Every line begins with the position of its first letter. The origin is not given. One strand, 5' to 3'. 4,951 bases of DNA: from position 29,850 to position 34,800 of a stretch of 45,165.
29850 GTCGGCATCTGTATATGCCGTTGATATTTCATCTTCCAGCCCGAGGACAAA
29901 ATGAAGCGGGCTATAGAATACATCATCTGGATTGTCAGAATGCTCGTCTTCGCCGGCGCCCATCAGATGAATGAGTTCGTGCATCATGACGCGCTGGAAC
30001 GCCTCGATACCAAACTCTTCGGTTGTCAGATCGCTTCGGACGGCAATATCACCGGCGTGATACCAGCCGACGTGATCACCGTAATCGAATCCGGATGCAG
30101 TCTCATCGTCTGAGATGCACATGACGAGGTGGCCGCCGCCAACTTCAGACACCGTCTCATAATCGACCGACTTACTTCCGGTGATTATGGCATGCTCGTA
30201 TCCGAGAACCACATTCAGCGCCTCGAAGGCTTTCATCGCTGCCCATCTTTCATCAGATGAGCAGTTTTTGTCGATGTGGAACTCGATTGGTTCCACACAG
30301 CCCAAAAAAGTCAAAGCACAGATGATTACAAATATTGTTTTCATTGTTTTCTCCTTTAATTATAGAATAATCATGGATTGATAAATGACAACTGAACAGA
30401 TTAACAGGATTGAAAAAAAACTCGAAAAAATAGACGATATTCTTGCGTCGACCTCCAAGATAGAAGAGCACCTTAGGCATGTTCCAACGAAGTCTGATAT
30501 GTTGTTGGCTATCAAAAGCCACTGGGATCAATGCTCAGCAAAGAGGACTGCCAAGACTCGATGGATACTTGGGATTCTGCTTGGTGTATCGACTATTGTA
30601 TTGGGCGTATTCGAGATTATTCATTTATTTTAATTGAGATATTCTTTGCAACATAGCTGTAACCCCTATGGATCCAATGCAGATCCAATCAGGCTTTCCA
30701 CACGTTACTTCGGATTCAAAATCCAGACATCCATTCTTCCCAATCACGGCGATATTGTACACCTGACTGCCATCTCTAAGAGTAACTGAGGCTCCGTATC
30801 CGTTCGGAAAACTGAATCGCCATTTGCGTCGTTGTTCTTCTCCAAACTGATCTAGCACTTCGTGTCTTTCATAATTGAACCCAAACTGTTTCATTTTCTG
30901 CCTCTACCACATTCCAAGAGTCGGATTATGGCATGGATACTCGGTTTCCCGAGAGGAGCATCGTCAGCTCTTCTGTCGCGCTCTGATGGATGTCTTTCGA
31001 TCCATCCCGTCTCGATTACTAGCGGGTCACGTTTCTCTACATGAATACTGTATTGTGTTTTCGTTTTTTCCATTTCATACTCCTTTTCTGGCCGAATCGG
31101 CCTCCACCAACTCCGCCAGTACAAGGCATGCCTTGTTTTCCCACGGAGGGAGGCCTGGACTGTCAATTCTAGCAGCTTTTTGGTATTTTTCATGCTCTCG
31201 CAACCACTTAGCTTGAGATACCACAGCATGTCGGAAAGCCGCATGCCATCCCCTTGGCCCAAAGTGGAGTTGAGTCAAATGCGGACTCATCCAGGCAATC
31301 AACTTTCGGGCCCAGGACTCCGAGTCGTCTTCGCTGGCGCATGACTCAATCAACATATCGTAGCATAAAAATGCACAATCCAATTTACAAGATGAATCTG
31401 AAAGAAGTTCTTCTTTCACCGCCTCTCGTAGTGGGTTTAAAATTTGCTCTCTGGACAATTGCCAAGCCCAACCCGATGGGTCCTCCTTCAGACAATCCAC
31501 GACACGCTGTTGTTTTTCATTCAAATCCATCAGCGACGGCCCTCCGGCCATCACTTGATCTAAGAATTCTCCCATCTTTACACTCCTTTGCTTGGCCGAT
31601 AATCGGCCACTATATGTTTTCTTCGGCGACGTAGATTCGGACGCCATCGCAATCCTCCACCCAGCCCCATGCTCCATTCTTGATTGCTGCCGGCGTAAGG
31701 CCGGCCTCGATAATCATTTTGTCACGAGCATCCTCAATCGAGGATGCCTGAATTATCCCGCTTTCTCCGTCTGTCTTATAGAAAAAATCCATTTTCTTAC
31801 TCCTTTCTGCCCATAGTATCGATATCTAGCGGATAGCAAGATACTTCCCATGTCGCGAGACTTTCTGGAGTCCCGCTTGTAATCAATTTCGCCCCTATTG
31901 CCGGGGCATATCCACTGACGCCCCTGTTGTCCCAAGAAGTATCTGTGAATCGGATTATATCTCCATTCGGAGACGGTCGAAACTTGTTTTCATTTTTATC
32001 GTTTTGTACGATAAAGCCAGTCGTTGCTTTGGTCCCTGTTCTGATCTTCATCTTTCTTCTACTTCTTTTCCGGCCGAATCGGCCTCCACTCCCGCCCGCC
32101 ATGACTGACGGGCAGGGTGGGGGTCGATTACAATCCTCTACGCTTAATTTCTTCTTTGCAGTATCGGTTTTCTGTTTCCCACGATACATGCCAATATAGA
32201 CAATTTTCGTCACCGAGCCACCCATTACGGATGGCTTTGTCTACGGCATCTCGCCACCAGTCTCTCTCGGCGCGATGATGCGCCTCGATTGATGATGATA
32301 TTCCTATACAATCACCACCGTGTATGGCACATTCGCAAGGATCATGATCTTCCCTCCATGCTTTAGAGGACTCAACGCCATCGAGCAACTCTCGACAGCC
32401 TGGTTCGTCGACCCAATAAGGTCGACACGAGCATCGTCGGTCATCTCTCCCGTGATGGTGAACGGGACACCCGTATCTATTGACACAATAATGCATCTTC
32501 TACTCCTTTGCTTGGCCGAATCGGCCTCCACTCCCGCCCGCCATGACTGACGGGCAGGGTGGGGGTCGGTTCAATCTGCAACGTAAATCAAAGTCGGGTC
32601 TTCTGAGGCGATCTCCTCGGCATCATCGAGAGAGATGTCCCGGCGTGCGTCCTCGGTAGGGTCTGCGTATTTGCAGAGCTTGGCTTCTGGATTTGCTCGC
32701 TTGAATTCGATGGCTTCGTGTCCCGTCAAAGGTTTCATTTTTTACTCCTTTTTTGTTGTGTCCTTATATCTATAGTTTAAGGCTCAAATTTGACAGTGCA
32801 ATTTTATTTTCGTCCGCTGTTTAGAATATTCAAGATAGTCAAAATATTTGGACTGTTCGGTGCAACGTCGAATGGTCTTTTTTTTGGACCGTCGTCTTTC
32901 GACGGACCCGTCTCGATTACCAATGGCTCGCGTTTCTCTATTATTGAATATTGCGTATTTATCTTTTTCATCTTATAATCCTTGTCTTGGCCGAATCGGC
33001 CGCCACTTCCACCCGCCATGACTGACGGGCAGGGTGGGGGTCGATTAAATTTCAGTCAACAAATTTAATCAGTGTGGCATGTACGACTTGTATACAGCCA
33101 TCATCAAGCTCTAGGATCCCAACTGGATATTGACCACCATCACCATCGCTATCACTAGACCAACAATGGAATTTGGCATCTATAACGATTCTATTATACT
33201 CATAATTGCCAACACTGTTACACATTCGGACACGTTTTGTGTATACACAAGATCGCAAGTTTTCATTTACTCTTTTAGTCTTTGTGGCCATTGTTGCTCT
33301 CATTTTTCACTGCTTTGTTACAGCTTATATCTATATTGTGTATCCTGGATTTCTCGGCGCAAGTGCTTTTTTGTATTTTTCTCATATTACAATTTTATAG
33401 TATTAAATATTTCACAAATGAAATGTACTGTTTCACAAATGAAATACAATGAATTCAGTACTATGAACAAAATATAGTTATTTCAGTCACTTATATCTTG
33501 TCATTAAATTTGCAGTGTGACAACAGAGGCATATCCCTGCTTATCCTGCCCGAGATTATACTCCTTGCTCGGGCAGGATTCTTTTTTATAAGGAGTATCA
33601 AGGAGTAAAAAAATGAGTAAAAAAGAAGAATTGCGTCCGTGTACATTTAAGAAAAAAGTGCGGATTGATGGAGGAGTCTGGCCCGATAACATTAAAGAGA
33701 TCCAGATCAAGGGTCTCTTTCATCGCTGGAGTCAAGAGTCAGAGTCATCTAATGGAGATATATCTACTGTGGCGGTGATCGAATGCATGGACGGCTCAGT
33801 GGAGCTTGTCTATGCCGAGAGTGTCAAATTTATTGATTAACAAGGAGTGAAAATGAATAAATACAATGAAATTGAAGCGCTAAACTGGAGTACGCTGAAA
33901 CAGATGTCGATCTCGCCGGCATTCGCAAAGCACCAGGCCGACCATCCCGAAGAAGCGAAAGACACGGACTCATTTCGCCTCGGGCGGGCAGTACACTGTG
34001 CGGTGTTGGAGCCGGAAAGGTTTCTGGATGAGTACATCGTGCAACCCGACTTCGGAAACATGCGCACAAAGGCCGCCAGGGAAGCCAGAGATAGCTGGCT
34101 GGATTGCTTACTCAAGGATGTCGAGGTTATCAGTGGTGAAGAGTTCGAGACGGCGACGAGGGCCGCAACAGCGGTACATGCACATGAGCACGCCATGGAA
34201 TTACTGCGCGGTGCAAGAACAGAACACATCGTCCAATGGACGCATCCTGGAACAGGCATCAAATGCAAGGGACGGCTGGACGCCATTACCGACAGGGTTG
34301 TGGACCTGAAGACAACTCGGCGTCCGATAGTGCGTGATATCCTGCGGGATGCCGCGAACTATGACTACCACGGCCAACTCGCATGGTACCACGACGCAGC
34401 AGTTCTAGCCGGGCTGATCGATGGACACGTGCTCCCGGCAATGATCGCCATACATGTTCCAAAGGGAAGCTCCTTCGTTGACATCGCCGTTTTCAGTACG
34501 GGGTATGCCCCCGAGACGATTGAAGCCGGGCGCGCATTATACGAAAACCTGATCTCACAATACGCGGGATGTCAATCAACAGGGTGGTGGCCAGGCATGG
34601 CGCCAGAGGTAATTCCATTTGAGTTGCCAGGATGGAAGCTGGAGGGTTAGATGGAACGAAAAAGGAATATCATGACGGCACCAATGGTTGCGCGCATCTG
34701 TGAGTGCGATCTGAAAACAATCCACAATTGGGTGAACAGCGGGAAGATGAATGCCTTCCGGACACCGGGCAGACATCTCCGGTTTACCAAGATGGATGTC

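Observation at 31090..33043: A 55-nt GC-rich double-hairpin element recurs in the gene junctions of the minus-strand accessory cassette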

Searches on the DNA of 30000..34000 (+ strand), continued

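Call 64: search_with_rna_model(model_id=R1, sources=[L105, L106, L107, L108, L109, L110, L111, L112, L113, L114, L115, L116, L117, L118, L119, L120, L121, L122, L123, L124, L125, L126, L127, L128, L129, L130, L131, L132, L133, L134, L135, L136, L137, L138, L139, L140, L141, L142, L143, L144, L145, L146, L147, L148, L149, L150, L151, L152, L153, L154, L155, L156, L157, L158, L159, L160, L161, L162, L163, L164, L165, L166, L167, L168, L169, L170, L171, L172, L173, L174, L175, L176, L177, L178, L179, L180, L181, L182, L183, L184, L185, L186, L187, L188], max_evalue=0.01)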
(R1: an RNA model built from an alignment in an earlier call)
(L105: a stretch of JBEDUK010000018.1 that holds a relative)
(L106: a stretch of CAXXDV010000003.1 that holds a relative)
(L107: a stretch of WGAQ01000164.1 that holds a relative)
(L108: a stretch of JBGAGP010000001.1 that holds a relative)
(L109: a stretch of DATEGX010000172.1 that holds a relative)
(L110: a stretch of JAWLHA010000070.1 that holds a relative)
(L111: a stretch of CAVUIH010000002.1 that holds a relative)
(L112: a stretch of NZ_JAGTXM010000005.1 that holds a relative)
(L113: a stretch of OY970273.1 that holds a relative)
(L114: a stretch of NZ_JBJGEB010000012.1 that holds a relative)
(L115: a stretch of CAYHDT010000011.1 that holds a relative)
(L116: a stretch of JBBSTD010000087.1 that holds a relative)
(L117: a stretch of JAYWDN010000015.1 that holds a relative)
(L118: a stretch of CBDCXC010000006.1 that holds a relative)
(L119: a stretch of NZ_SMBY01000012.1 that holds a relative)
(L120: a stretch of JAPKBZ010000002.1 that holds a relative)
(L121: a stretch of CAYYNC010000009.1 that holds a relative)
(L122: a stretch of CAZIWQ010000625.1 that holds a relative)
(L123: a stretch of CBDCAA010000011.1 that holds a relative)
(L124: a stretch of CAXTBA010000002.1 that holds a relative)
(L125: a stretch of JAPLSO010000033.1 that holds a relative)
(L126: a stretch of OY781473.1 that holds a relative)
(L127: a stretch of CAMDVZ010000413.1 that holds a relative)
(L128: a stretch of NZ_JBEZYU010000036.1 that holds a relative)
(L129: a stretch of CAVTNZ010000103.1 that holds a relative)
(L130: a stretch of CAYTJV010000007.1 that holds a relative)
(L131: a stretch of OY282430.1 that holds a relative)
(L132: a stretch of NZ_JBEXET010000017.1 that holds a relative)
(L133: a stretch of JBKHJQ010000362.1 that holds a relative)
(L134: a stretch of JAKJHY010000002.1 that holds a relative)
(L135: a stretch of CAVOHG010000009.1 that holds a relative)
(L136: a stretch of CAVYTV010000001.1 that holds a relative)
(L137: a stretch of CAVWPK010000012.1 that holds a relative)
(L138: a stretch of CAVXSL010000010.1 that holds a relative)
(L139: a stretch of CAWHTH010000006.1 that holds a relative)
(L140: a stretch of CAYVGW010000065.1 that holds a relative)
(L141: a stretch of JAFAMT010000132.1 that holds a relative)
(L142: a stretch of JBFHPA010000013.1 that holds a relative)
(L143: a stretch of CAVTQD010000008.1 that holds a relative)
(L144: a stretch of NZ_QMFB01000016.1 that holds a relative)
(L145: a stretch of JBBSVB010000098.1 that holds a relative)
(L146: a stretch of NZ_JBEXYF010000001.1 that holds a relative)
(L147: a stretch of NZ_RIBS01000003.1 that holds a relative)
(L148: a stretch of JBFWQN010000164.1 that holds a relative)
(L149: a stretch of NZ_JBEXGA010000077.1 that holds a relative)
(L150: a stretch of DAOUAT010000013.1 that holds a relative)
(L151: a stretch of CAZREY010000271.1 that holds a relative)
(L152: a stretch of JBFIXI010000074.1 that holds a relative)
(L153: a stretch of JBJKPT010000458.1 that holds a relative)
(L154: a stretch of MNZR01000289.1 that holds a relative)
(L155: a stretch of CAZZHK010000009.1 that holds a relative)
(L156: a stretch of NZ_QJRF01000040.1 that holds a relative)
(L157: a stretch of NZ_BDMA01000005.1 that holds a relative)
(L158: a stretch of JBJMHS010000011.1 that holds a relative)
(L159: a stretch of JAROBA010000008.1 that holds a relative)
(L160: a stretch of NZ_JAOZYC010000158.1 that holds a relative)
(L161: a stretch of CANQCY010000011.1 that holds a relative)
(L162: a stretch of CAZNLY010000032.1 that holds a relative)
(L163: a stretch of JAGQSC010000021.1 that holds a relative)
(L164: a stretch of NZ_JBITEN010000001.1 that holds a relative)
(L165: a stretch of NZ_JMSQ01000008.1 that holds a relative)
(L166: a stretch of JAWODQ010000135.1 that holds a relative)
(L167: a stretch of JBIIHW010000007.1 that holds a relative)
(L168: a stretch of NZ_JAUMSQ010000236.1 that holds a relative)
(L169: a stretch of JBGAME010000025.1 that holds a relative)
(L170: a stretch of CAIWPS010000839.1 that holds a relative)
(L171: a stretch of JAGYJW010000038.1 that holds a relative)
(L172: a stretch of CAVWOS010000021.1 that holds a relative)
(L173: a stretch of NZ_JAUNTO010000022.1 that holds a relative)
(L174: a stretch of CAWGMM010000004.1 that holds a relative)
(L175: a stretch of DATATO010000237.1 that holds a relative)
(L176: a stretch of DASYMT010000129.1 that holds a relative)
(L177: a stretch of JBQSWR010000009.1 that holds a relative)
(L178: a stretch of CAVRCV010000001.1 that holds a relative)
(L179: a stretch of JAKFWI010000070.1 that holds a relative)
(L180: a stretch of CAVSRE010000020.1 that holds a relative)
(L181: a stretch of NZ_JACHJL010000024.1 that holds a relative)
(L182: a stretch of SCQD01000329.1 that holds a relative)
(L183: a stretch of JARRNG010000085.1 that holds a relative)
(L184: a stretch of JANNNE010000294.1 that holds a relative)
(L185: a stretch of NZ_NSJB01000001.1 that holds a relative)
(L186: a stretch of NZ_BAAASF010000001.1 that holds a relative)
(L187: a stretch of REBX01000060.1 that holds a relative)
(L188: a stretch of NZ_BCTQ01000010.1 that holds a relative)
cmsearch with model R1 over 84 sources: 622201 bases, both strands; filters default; matches with E-value up to 0.01: 3.
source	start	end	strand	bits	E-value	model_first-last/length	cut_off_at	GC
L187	336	390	+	25.9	0.0036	1-55/55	no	0.65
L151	169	236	+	24.9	0.006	1-55/55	no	0.68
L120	7704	7747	-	24.5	0.0074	1-55/55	no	0.75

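Call 75: search_with_rna_model(model_id=R1, sources=[L207, L208, L209], max_evalue=1, filters=off)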
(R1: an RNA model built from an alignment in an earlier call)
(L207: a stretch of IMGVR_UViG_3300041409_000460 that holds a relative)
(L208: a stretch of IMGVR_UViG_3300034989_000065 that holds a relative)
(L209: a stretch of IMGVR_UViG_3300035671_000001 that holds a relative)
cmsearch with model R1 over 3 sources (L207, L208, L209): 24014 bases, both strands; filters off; matches with E-value up to 1: 8.
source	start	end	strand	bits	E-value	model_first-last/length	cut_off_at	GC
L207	9206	9260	+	20.8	0.0021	1-55/55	no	0.71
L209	1434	1488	-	20.8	0.0021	1-55/55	no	0.71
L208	1593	1654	-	20.5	0.0024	1-55/55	no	0.56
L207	9248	9260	-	9.6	0.77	43-55/55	no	0.77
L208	1593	1605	+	9.6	0.77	43-55/55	no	0.77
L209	1434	1446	+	9.6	0.77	43-55/55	no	0.77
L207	5041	5065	-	9.5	0.84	8-40/55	no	0.68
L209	5629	5653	+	9.5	0.84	8-40/55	no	0.68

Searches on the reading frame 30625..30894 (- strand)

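Call 16: search_protein_families(library=pfam, max_evalue=0.1, proteins=[window:30625-30894:-])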
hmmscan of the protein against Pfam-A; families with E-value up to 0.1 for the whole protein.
window:30625-30894:- (89 aa): 0 families

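Call 17: search_protein_families(library=phrogs, max_evalue=0.01, proteins=[window:30625-30894:-])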
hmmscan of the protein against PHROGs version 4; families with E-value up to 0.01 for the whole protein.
window:30625-30894:- (89 aa): 1 family
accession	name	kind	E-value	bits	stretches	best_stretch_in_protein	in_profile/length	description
phrog_4074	-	unknown function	1.2e-05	26.3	1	21-63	20-66/90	-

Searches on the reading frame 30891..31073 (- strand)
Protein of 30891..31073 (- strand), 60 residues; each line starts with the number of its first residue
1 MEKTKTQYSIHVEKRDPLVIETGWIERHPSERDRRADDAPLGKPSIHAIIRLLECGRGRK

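Call 16: search_protein_families(library=pfam, max_evalue=0.1, proteins=[window:30891-31073:-])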
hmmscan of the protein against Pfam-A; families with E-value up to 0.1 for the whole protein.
window:30891-31073:- (60 aa): 3 families
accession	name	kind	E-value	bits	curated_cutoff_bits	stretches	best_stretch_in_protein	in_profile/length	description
PF12802.13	MarR_2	-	0.038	14.6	27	0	21-36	46-61/61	MarR family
PF01047.28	MarR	-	0.076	13.3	24.6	0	22-36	44-58/59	MarR family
PF17648.7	Luciferase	-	0.092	13.4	23.7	0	18-32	24-38/63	Luciferase domain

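Call 17: search_protein_families(library=phrogs, max_evalue=0.01, proteins=[window:30891-31073:-])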
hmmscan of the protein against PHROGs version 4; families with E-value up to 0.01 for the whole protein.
window:30891-31073:- (60 aa): 0 families

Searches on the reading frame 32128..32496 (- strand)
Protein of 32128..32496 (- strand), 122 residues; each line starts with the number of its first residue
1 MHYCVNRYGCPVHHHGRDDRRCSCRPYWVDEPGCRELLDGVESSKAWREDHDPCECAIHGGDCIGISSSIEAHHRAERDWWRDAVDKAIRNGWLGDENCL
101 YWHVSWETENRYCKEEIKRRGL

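Call 16: search_protein_families(library=pfam, max_evalue=0.1, proteins=[window:32128-32496:-])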
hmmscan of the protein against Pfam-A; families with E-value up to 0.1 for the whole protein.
window:32128-32496:- (122 aa): 0 families

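Call 17: search_protein_families(library=phrogs, max_evalue=0.01, proteins=[window:32128-32496:-])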
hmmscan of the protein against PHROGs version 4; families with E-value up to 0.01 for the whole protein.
window:32128-32496:- (122 aa): 1 family
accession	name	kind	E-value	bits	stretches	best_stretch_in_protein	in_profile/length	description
phrog_16014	-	DNA, RNA and nucleotide metabolism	0.0022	18.8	1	30-55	33-58/64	HTH DNA binding protein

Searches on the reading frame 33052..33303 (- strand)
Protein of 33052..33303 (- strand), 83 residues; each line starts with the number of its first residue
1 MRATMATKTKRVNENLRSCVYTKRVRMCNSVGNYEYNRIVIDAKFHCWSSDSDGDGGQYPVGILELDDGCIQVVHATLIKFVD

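Call 16: search_protein_families(library=pfam, max_evalue=0.1, proteins=[window:33052-33303:-])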
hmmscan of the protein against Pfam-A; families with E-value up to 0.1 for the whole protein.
window:33052-33303:- (83 aa): 0 families

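Call 17: search_protein_families(library=phrogs, max_evalue=0.01, proteins=[window:33052-33303:-])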
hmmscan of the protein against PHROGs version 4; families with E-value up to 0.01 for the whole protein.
window:33052-33303:- (83 aa): 1 family
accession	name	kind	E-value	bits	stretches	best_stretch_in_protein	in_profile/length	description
phrog_11000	-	unknown function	5e-06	27.5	1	40-83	26-72/85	-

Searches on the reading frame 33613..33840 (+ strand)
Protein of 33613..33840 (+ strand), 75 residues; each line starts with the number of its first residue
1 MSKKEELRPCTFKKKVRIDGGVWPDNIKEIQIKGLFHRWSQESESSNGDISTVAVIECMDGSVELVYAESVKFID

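Call 42: search_protein_families(library=phrogs, max_evalue=0.001, proteins=[window:33613-33840:+])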
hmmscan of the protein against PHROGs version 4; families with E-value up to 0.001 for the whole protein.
window:33613-33840:+ (75 aa): 1 family
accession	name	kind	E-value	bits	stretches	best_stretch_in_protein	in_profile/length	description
phrog_11000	-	unknown function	5.7e-10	40.2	1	29-75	24-72/85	-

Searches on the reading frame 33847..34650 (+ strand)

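Call 40: search_protein_families(library=pfam, max_evalue=0.001, proteins=[window:33847-34650:+])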
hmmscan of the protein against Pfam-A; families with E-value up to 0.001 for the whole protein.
window:33847-34650:+ (267 aa): 2 families
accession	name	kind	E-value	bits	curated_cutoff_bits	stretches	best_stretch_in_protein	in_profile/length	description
PF12684.13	DUF3799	-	1.4e-22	81.1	26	1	15-252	3-224/233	PDDEXK-like domain of unknown function (DUF3799)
PF12705.13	PDDEXK_1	-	9e-05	23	22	1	33-187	25-171/247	PD-(D/E)XK nuclease superfamily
